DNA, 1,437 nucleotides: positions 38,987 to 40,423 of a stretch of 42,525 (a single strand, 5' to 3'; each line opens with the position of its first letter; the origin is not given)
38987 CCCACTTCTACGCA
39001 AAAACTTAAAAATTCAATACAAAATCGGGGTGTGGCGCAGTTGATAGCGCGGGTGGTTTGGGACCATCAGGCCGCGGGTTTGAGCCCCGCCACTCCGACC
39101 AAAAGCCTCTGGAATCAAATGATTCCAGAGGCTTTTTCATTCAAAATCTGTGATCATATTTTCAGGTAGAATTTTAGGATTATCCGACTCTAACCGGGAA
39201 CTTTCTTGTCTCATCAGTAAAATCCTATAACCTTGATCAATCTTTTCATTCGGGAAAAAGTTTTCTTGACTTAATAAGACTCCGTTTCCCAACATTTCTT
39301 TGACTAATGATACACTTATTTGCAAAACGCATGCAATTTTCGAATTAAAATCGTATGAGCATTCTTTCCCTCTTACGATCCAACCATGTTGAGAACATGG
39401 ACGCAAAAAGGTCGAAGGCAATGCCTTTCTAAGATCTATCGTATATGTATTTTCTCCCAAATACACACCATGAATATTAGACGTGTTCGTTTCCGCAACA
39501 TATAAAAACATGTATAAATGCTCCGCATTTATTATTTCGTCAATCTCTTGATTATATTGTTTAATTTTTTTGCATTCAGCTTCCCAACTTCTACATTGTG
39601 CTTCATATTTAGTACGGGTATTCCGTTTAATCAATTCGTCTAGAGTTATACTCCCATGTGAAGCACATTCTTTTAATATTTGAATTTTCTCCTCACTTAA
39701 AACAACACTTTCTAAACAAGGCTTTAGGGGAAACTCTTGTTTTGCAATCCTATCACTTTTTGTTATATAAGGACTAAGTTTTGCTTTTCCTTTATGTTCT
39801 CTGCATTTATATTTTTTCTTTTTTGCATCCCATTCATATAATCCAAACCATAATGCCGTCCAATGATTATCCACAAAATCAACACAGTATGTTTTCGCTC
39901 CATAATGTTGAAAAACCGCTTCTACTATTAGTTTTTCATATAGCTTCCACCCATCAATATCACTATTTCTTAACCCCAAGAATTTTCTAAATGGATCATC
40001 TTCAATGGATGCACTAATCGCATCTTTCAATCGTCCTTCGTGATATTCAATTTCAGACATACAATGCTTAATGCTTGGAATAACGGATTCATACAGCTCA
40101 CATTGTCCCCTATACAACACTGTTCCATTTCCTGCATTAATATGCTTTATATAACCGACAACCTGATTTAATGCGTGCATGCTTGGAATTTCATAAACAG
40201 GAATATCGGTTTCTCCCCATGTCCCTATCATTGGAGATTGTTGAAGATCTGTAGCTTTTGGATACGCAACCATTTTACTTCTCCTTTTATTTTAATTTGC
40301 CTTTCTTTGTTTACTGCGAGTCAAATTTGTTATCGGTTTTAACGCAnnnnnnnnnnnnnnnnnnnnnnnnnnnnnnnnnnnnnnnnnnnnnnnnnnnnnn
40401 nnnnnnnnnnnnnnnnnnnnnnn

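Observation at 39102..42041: AT-rich, self-contained four-gene cassette at tRNA-Pro: candidate undescribed conflict/defence system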

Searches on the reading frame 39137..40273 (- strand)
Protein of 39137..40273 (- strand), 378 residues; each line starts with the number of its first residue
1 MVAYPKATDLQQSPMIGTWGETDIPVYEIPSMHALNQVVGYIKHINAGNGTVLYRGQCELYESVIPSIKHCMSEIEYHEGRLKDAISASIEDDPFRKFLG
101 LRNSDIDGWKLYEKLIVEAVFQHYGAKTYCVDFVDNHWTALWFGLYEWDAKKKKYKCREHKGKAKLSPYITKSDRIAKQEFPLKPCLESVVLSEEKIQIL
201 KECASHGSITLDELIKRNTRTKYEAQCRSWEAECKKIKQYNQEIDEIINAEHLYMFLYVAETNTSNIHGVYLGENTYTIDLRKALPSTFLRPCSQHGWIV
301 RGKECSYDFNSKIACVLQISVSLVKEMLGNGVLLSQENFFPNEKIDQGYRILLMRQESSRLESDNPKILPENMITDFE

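Call 4: search_protein_families(library=pfam, proteins=[window:39137-40273:-], max_evalue=1)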
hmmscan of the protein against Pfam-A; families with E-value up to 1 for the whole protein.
window:39137-40273:- (378 aa): 2 families
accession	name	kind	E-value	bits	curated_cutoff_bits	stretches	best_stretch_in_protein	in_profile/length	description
PF08867.16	FRG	-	3.2e-07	31.6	25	1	52-148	3-89/94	FRG domain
PF23545.1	Zn_ribbon_HMPTM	-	0.054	13.5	27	1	190-209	20-39/45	HMPTM N-terminal zinc ribbon domain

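Call 5: search_protein_families(library=padloc, proteins=[window:39137-40273:-], max_evalue=1)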
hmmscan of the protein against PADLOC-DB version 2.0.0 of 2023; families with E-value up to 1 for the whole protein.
window:39137-40273:- (378 aa): 9 families
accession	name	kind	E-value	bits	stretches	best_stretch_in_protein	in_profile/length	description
PDLC04938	PDC-S15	-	2.5e-08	31.7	1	34-150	44-152/276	-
PDLC04936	PDC-S15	-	1.1e-06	26.2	1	31-261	23-221/300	-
PDLC04933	PDC-S15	-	4.2e-05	21.2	1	33-259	10-199/286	-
PDLC04934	PDC-S15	-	8.3e-05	19.8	1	22-154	32-157/416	-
PDLC04937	PDC-S15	-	0.00055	17.6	1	46-155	31-135/254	-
PDLC04931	PDC-S15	-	0.0015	16.4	1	28-157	41-167/282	-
PDLC04932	PDC-S15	-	0.0021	15.5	1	118-153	112-147/324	-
PDLC04926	PDC-S15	-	0.0077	13.3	1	49-146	31-119/300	-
PDLC04940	PDC-S15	-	0.019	12.5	1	117-156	125-164/280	-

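Call 6: search_protein_families(library=phrogs, proteins=[window:39137-40273:-], max_evalue=1)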
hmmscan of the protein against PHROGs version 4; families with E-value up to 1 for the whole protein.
window:39137-40273:- (378 aa): 2 families
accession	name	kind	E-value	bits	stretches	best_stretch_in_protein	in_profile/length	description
phrog_4962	-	unknown function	0.0048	16.8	1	92-178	274-347/467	-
phrog_17978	-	unknown function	0.21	12.7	1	224-258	32-67/71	-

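Call 8: find_encoding_contigs(protein=window:39137-40273:-, flank=10000, max_places=10)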
Protein window:39137-40273:- (378 aa): no gene with exactly this product is on record in the collection.

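Call 14: find_homologous_proteins(query=window:39137-40273:-)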
Query window:39137-40273:- (378 aa): 277 proteins with E <= 0.001 among 1579 candidates; the best 120 are listed.
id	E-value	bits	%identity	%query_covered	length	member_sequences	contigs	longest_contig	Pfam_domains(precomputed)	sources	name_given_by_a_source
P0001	6.0e-257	870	99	100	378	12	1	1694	PF08867.17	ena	-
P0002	9.0e-161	553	60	100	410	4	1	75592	-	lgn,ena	-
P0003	4.2e-160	551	61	100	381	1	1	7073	PF08867.17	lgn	-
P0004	4.7e-159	547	60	100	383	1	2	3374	PF08867.17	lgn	-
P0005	5.1e-158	544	61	100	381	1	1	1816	PF08867.17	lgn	-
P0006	6.7e-158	544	62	100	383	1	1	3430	PF08867.17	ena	-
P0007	1.2e-156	540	60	100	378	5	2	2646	PF08867.17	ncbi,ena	-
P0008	2.4e-155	535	60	100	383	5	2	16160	PF08867.17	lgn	-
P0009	3.9e-155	535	61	100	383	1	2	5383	PF08867.17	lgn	-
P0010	3.9e-155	535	59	100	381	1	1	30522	-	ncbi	-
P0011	4.3e-155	534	58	100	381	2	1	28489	PF08867.17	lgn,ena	-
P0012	8.8e-155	533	59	100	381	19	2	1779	PF08867.17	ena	-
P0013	1.2e-154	533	58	100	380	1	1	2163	PF08867.17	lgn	-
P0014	1.8e-154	532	58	100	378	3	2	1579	PF08867.17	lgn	-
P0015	2.1e-154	532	59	100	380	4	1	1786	PF08867.17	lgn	-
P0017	3.5e-154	531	58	100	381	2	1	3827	PF08867.17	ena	-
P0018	1.2e-153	530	59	100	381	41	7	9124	PF08867.17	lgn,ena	-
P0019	3.2e-153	528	58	100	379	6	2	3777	PF08867.17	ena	-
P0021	6.7e-153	527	58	100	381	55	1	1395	PF08867.17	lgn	-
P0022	3.1e-152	525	57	100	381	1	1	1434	PF08867.17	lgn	-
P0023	4.0e-152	525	58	100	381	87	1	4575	PF08867.17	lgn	-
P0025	2.1e-151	522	58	100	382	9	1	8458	PF08867.17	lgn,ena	-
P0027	3.6e-151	521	58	100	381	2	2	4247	PF08867.17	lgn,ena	-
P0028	3.9e-151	521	57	100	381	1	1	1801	PF08867.17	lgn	-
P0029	4.7e-151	521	57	100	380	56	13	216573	PF08867.17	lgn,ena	-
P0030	5.6e-151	521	57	100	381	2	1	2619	PF08867.17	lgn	-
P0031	8.6e-151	520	57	100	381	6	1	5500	PF08867.17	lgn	-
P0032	1.5e-150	519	57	100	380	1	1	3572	PF08867.17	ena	-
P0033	1.7e-150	519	59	100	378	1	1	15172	PF08867.17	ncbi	-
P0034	6.3e-149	514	58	100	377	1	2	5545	PF08867.17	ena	-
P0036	1.0e-148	513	56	100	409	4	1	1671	PF08867.17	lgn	-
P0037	4.1e-148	511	57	100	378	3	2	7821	PF08867.17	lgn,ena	-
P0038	9.8e-148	510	58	100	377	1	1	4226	PF08867.17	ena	-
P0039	4.4e-147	508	55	100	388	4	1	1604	PF08867.17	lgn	-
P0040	8.1e-146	504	57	100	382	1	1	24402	PF08867.17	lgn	-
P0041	6.7e-145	501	58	100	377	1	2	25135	PF08867.17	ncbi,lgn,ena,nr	ncbi:MAG: FRG domain-containing protein [Clostridia bacterium]|nr:FRG domain-containing protein [Clo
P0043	2.7e-141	489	57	91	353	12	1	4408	PF08867.17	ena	-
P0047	1.7e-135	470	58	92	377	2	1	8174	PF08867.17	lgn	-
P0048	2.6e-133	463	53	100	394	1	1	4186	PF08867.17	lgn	-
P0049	1.1e-131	457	54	100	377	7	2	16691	PF08867.17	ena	-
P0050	1.4e-131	457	53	99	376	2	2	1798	PF08867.17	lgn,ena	-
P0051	8.0e-131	455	53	99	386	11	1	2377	PF08867.17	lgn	-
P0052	2.6e-129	450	53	100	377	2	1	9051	PF08867.17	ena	-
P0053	2.1e-128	447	57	90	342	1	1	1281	PF08867.17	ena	-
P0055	2.2e-126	440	54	100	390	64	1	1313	PF08867.17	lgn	-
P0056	2.6e-123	430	53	100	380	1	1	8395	PF08867.17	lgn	-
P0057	7.5e-122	425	50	100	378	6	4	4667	PF08867.17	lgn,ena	-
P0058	2.4e-119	417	49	100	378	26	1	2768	PF08867.17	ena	-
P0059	3.7e-118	413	56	84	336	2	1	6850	PF08867.17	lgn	-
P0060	8.3e-116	405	50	96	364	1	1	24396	PF08867.17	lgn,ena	-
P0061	9.0e-114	398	48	100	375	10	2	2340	PF08867.17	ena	-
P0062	1.2e-113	398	49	99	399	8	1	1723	PF08867.17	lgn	-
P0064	2.9e-109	384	46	100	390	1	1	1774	PF08867.17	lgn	-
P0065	7.6e-107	376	47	100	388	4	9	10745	PF08867.17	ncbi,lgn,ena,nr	ncbi:MAG: FRG domain-containing protein [Clostridia bacterium]|nr:FRG domain-containing protein [Clo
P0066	4.9e-106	373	47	99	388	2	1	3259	PF08867.17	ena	-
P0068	7.9e-105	369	44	100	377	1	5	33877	PF08867.17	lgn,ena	-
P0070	9.5e-105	369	46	100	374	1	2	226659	PF08867.17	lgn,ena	-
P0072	3.1e-104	367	47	99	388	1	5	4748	PF08867.17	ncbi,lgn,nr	ncbi:MAG: FRG domain-containing protein [Eubacteriales bacterium]|nr:FRG domain-containing protein [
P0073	5.6e-104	366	46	99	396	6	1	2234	PF08867.17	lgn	-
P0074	2.7e-103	364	46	99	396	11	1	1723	PF08867.17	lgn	-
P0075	7.2e-103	363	46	100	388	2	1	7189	PF08867.17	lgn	-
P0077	5.6e-102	360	46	99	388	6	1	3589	PF08867.17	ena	-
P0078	6.2e-102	359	42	99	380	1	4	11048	PF08867.17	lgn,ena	-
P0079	2.9e-101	357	46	99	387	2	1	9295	PF08867.17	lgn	-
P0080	6.0e-100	353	45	99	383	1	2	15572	PF08867.17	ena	-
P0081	4.7e-99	350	46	99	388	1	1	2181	PF08867.17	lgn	-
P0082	9.9e-99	349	46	99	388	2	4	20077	PF08867.17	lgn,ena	-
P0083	2.3e-98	348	52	42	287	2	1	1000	PF08867.17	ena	-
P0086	4.7e-97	343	44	99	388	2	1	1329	PF08867.17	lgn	-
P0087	5.9e-96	340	45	100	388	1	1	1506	PF08867.17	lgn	-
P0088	1.0e-94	336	43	100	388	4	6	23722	PF08867.17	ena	-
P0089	2.0e-93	331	43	100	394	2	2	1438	PF08867.17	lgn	-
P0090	6.6e-93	330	44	99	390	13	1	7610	PF08867.17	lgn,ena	-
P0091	4.9e-91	324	44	99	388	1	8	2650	PF08867.17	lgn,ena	-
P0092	1.6e-89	319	43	98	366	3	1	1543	PF08867.17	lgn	-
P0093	6.2e-89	317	43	99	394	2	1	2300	PF08867.17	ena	-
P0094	2.3e-86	308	41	98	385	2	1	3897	PF08867.17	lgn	-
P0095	1.8e-83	299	42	95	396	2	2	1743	PF08867.17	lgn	-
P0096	6.5e-83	297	40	99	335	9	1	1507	PF08867.17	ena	-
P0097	2.7e-82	295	40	97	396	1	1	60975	PF08867.17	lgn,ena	-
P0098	2.2e-81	292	42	98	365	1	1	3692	PF08867.17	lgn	-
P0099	3.4e-80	288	38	95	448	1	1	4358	PF08867.17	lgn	-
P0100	6.0e-80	287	48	40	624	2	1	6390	PF17761.8,PF08867.17,PF24585.2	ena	-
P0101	1.0e-79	286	39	99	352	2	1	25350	PF08867.17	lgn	-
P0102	1.1e-79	286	39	92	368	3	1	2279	PF08867.17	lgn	-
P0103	1.5e-79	286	51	38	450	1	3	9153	PF08867.17,PF24585.2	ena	-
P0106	2.0e-78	282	46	40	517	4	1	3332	PF08867.17,PF24585.2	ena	-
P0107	2.0e-78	282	55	34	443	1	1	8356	PF08867.17,PF24585.2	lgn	-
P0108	4.2e-78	281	49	39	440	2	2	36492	PF08867.17,PF24585.2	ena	-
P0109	1.3e-77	279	37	57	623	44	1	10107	PF17761.8,PF08867.17,PF24585.2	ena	-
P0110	1.5e-77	279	55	34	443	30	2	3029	PF08867.17,PF24585.2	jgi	-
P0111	3.3e-77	278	45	41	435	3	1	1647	PF08867.17,PF24585.2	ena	-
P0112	3.6e-77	278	44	40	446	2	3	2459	PF08867.17,PF24585.2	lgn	-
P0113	6.1e-77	277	49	38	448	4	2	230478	PF08867.17,PF24585.2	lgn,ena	-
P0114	8.0e-77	277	49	39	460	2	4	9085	PF08867.17,PF24585.2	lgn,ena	-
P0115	9.1e-77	277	50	38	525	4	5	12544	PF08867.17,PF24585.2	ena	-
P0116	2.4e-76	275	38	99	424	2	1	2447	PF08867.17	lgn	-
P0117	5.9e-76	274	47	39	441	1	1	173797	PF08867.17,PF24585.2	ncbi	-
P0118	6.4e-76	274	43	42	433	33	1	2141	PF08867.17,PF24585.2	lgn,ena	-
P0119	3.7e-75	271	54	33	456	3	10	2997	PF08867.17,PF24585.2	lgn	-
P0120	4.7e-75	271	38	99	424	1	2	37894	PF08867.17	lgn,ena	-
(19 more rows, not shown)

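Call 18: find_related_loci(query=A1, collection=genome_contigs, flank=10000)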
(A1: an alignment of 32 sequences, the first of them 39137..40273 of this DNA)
Query A1 (378 aa) in genome_contigs; peptide patterns used: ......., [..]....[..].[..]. (x = any residue, [..] = any of these).
62 stretches matched a pattern; 25 encode a relative of the query (tblastn E <= 1e-3); 25 distinct loci.
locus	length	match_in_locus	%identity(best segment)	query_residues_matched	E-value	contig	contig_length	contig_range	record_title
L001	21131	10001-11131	60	1-377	5e-166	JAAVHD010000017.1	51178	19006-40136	MAG: Oscillibacter sp. isolate Mgla_MAG_5-bin_21 c_000000037131, whole genome shotgun sequence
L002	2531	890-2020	60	1-377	5e-173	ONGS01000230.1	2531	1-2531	uncultured Clostridiales bacterium isolate RUG291 genome assembly, contig: k87_42793449, whole genome shotgun sequence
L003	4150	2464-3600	58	1-378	1e-163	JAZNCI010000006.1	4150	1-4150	MAG: Clostridia bacterium isolate T1900044736_TS20190202.MAGScoT_cleanbin_000002 SGB_2021_k141_889464, whole genome shot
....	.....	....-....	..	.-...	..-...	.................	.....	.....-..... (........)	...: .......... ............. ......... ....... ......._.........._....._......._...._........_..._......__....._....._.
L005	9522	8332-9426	58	1-365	3e-153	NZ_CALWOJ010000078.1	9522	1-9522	MAG: uncultured Flavonifractor sp. isolate BRZ_DE__bin88 BRZ_DE__NODE_9326_length_9522_cov_8.434304, whole genome shotgu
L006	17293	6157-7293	56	1-378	9e-152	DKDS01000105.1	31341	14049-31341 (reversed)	MAG TPA_asm: Ruminococcaceae bacterium UBA6842 UBA6842_contig_722, whole genome shotgun sequence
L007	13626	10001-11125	58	1-377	3e-151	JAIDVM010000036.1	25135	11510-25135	MAG: Clostridia bacterium isolate SC0369_comb_4 SC0369_comb_4_contig_36, whole genome shotgun sequence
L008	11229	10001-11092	57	1-364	1e-149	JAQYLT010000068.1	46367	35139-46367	MAG: Bacillota bacterium isolate SUG2060 k141_273796, whole genome shotgun sequence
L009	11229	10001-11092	57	1-364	1e-149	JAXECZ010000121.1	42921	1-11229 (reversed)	MAG: Faecousia sp. isolate SUG2899 k141_2475511, whole genome shotgun sequence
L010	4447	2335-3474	54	1-377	3e-135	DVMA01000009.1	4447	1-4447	MAG TPA_asm: Candidatus Coproplasma excrementavium isolate CHK179-18245 CHK179__C20982_L4447_ERR3414574, whole genome sh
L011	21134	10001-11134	51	1-377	7e-129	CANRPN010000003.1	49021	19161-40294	MAG: uncultured Clostridia bacterium isolate Lapin-019__bin27 genome assembly, contig: Lapin-019__NODE_361_length_49021_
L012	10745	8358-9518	47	1-377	2e-113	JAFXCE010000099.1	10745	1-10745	MAG: Clostridia bacterium isolate RGIG6282 Sheep_Rectum-3__c695116, whole genome shotgun sequence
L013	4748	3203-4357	47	1-375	3e-111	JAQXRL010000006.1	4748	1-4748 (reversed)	MAG: Eubacteriales bacterium isolate SUG1456 k141_739679, whole genome shotgun sequence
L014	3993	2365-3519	47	1-375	3e-112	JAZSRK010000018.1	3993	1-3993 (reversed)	MAG: Candidatus Limiplasma sp. isolate T1900044537_TS20190003.MAGScoT_cleanbin_000049 SGB_32_k141_366441, whole genome s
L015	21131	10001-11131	57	1-377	7e-161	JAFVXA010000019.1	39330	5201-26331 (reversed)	MAG: Oscillospiraceae bacterium isolate RGIG5472 Sheep_Colon-5__c249766, whole genome shotgun sequence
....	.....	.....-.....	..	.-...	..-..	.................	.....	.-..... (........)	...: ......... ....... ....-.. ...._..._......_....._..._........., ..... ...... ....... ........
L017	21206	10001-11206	36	5-370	3e-70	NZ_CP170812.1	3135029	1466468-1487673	Faecalibacterium prausnitzii strain UT1 chromosome, complete genome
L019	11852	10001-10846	55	4-377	1e-40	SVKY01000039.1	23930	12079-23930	MAG: Oscillospiraceae bacterium isolate SIG473 NODE_10322_length_23930_cov_3.394614, whole genome shotgun sequence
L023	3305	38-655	49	86-377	1e-34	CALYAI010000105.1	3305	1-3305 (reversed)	MAG: uncultured Clostridia bacterium isolate BRZ_PP__bin61 genome assembly, contig: BRZ_PP__NODE_22992_length_3305_cov_2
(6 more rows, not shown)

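Call 24: find_related_loci(query=A1, collection=viral_contigs, flank=8000)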
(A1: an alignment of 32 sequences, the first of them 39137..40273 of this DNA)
Query A1 (378 aa) in viral_contigs; peptide patterns used: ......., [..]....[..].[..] (x = any residue, [..] = any of these).
8 stretches matched a pattern, but none encodes a relative of the query by tblastn (E <= 1e-3).

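Call 31: search_solved_structures(query=A1, max_evalue=10, show_alignments=2)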
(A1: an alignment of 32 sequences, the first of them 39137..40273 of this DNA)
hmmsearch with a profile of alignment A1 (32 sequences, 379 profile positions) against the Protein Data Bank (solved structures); distinct sequences matched with E-value up to 10: 0.

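Call 32: search_protein_families(library=pfam, proteins=[P0109, P0113, L006:2638-4098:+, L006:4210-4779:+, L006:4813-5061:+, L006:5036-5824:+, L006:5821-6081:+], max_evalue=0.01)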
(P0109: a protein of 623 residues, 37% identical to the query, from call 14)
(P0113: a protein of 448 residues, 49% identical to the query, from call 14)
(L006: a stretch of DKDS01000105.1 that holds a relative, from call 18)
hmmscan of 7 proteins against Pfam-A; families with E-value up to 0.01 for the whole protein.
P0109 (623 aa): 3 families
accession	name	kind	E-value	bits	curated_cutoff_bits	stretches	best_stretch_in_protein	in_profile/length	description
PF24585.1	YunG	-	5.8e-18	65.6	27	1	510-580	8-81/116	YunG protein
PF17761.7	DUF1016_N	-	6.6e-14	52.6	32.8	1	28-135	23-135/137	DUF1016 N-terminal domain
PF08867.16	FRG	-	4.5e-09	37.5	25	1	238-325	3-86/94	FRG domain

P0113 (448 aa): 2 families
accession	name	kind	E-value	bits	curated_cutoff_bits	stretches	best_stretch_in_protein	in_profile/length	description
PF24585.1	YunG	-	1.9e-22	80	27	1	326-436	8-112/116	YunG protein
PF08867.16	FRG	-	1.3e-08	36.1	25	1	53-141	3-86/94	FRG domain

L006:2638-4098:+ (486 aa): 2 families
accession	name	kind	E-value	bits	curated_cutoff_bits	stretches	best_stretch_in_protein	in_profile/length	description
PF00589.27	Phage_integrase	-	3.7e-27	95.6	27.1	1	198-373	2-170/172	Phage integrase family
PF14659.12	Phage_int_SAM_3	-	2.9e-13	50.3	22.6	1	81-136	2-56/58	Phage integrase, N-terminal SAM-like domain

L006:4210-4779:+ (189 aa): 2 families
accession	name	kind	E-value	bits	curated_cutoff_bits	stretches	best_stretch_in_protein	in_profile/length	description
PF13411.12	MerR_1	-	2.4e-13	50.4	21.6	1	9-75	1-64/69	MerR HTH family regulatory protein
PF00376.29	MerR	-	3.5e-06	27.2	28.2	1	16-49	7-38/38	MerR family regulatory protein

L006:4813-5061:+ (82 aa): 0 families

L006:5036-5824:+ (262 aa): 4 families
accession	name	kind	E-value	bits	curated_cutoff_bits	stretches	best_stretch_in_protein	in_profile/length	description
PF12760.12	Zn_ribbon_IS1595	-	0.00058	20.2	25.4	1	41-65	21-45/46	Transposase zinc-ribbon domain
PF08271.17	Zn_Ribbon_TF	-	0.0017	18.3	29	1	39-68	1-30/43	TFIIB zinc-binding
PF12773.13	DZR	-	0.002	18.7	27.3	0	36-67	10-34/45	Double zinc ribbon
PF01873.23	eIF-5_eIF-2B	-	0.0078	16.6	27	1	34-65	83-116/117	Domain found in IF2B/IF5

L006:5821-6081:+ (86 aa): 0 families

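Call 39: predict_structure(alignment_id=A1)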
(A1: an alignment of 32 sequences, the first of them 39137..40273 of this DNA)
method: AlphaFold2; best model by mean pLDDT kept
length: 378 residues; sequences in the alignment: 32
mean_pLDDT: 91.3   pTM: 0.85
mean pLDDT of the five models: 91.3, 91.1, 91.0, 91.0, 90.6
residues with pLDDT >= 90: 276; 70-90: 92; 50-70: 10; < 50: 0
segments of 3 or more residues with pLDDT < 50: none
pLDDT, mean of each block of 10 residues (from residue 1): 91 92 94 95 95 94 93 94 97 92 86 96 94 92 91 86 74 88 91 92 91 93 95 95 88 95 94 97 88 74 96 96 90 82 90 95 94 87
secondary structure, 60 per line:
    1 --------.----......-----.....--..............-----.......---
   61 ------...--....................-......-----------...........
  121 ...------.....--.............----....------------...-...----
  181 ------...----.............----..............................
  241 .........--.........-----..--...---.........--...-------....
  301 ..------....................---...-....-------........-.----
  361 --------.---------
elements in order: E14-19 E25-29 H32-45 E51-57 H72-91 H93-98 H110-123 E130-134 H137-145 E146-149 E154-157 E170-172 H194-206 H211-249 E252-260 E270-272 E276-280 H281-284 E297-302 H309-312 E313-320 H321-328 H336-339 H347-354
